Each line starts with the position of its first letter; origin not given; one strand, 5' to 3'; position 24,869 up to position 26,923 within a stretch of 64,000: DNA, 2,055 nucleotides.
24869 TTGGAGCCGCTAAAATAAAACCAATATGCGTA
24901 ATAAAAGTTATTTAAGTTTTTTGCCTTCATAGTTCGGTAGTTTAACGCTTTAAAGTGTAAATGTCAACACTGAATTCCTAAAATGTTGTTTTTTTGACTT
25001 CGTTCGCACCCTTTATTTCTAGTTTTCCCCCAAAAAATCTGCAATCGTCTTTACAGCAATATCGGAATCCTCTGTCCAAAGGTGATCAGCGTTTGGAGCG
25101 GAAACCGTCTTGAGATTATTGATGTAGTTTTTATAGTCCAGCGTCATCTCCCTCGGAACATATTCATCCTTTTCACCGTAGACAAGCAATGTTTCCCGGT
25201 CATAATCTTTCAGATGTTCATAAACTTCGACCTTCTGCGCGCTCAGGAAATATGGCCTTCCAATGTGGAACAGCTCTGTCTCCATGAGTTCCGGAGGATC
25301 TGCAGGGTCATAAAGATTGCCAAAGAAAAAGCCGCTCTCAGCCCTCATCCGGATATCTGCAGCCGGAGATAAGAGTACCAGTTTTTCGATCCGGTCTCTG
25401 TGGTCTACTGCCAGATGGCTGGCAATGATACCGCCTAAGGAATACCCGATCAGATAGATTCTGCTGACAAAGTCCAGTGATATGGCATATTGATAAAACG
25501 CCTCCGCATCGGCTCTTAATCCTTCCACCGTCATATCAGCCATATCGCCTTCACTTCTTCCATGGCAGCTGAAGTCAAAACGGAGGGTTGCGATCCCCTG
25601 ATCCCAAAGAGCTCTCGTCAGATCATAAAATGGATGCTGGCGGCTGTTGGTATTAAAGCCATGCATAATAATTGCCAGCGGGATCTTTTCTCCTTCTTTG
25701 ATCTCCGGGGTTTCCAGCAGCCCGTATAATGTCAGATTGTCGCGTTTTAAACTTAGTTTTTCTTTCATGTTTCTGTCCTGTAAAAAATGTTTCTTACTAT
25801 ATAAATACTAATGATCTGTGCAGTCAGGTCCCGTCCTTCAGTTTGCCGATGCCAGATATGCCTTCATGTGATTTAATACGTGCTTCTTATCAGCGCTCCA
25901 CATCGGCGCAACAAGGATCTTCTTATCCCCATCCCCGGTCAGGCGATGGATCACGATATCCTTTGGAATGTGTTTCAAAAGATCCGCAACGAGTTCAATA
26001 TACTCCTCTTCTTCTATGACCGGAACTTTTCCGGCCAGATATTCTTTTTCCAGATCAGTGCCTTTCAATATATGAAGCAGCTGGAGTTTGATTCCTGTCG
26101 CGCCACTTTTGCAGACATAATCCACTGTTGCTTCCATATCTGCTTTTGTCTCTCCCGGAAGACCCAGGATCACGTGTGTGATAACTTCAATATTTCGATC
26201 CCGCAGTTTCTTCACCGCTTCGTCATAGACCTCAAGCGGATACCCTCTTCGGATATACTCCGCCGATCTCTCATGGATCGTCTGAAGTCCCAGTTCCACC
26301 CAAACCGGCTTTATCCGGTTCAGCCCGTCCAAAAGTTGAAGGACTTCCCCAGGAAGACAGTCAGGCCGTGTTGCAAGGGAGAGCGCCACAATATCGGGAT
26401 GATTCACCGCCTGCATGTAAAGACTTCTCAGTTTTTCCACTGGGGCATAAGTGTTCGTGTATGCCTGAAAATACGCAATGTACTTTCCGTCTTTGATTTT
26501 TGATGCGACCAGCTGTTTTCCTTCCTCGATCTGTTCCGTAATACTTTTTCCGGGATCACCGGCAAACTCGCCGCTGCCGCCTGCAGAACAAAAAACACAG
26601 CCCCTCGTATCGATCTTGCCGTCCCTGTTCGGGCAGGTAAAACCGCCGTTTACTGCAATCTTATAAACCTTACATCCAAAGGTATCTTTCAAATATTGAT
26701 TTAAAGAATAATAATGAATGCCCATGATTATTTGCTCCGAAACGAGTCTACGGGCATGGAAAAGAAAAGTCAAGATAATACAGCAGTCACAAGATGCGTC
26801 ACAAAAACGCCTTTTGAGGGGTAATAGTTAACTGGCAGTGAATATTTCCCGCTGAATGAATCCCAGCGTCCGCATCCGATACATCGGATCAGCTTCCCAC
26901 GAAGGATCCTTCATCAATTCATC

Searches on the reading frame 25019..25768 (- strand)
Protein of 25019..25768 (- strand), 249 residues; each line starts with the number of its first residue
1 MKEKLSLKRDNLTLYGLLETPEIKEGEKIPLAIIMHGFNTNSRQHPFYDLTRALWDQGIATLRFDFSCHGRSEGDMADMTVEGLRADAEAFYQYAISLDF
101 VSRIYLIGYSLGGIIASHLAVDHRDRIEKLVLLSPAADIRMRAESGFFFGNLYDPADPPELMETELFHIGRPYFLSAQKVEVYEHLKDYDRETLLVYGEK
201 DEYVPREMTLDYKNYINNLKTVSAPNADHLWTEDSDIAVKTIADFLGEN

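Call 7: search_protein_families(library=pfam, proteins=[window:25019-25768:-])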
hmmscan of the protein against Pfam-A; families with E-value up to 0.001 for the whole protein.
window:25019-25768:- (249 aa): 7 families
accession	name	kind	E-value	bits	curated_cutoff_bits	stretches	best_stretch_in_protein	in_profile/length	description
PF00561.26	Abhydrolase_1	-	2.4e-17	63.9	25.8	1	33-139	4-103/245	alpha/beta hydrolase fold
PF12146.15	Hydrolase_4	-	3e-17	63.2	27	1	33-142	8-116/239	Serine aminopeptidase, S33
PF12697.13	Abhydrolase_6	-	4.8e-14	54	26.3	1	33-235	2-210/217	Alpha/beta hydrolase family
PF20408.4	Abhydrolase_11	-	1.8e-07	31.6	27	1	33-123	6-97/193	Alpha/beta hydrolase domain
PF10230.15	LIDHydrolase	-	0.00017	21.9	27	0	102-152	84-135/262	Lipid-droplet associated hydrolase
PF07859.19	Abhydrolase_3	-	0.0002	21.7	25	1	101-145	70-119/210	alpha/beta hydrolase fold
PF00326.27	Peptidase_S9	-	0.00089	19.2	22.6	0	87-231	47-189/213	Prolyl oligopeptidase family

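Call 8: search_protein_families(library=ncbifam, proteins=[window:25019-25768:-])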
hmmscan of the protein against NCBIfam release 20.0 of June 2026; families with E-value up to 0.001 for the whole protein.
window:25019-25768:- (249 aa): 27 families (the best 25 are shown)
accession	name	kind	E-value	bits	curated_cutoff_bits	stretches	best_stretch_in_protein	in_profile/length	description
NF051488.1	bifunc_PcaDC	exception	8.4e-14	51.5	390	1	54-140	35-116/375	bifunctional 3-oxoadipate enol-lactonase/4-carboxymuconolactone decarboxylase PcaDC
NF011457.0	PRK14875.1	equivalog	9e-14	51.2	307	1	26-137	128-233/372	acetoin dehydrogenase dihydrolipoyllysine-residue acetyltransferase subunit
TIGR03695.1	menH_SHCHC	equivalog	1.4e-13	50.9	208.55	1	31-137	4-106/252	2-succinyl-6-hydroxy-2,4-cyclohexadiene-1-carboxylate synthase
TIGR02427.1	protocat_pcaD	equivalog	2.1e-13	50.3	255.85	1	54-139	35-116/251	3-oxoadipate enol-lactonase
NF041096.1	esterase_EstD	equivalog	1.5e-10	40.7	600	1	44-138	181-276/421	esterase EstD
NF050089.1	i_nPHAscl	equivalog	5.5e-10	38.8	300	1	31-135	20-117/288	intracellular short-chain-length polyhydroxyalkanoate depolymerase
TIGR01738.1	bioH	equivalog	7e-10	39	206.95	1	35-139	10-102/245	pimeloyl-ACP methyl ester esterase BioH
TIGR03101.1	hydr2_PEP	hypoth_equivalog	1.7e-09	37.6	202.75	1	39-138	37-135/266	hydrolase 2, exosortase A system-associated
NF051487.1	bifunc_PcaCD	exception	2e-08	33.7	430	1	55-136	195-272/413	bifunctional 4-carboxymuconolactone decarboxylase/3-oxoadipate enol-lactonase PcaCD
NF045632.1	hydroxlase_HsaD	equivalog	8.1e-08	31.5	400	1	55-136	60-138/290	4,5:9,10-diseco-3-hydroxy-5,9,17-trioxoandrosta-1(10),2-diene-4-oate hydrolase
TIGR03343.1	biphenyl_bphD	equivalog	2.3e-07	30.3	462.15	1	42-136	44-135/282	2-hydroxy-6-oxo-6-phenylhexa-2,4-dienoate hydrolase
TIGR01250.1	pro_imino_pep_2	subfamily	4.5e-07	29.7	167.65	0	24-140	21-134/288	proline iminopeptidase-family hydrolase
NF045948.1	ProImpepThrmp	equivalog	2.1e-06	27.4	500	1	27-134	24-127/291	proline iminopeptidase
NF041759.1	mac_hydro_EstT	equivalog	2.6e-06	26.8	450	1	49-134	41-125/278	macrolide hydrolase EstT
NF052610.1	macro_16_ester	equivalog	4.6e-06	26.2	420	1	49-134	42-126/281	alpha/beta fold macrolide esterase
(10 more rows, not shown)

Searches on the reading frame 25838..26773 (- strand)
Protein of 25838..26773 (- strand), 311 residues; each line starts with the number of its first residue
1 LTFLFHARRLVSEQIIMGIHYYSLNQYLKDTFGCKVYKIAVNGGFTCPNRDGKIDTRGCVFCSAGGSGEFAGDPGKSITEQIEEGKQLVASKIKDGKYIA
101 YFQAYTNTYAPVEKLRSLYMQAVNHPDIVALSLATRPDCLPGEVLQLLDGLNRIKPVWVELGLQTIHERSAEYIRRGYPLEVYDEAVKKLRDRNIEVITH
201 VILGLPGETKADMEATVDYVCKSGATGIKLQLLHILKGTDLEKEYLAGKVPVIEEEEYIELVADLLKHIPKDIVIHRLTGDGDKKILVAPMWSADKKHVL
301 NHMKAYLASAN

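Call 7: search_protein_families(library=pfam, proteins=[window:25838-26773:-])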
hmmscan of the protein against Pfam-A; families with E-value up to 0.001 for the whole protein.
window:25838-26773:- (311 aa): 2 families
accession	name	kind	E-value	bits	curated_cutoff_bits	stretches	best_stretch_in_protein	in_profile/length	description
PF16199.10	Radical_SAM_C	-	1.8e-27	95.7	31.9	1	226-307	2-83/85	Radical_SAM C-terminal domain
PF04055.27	Radical_SAM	-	4.6e-20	72.9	29.5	1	57-219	9-165/166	Radical SAM superfamily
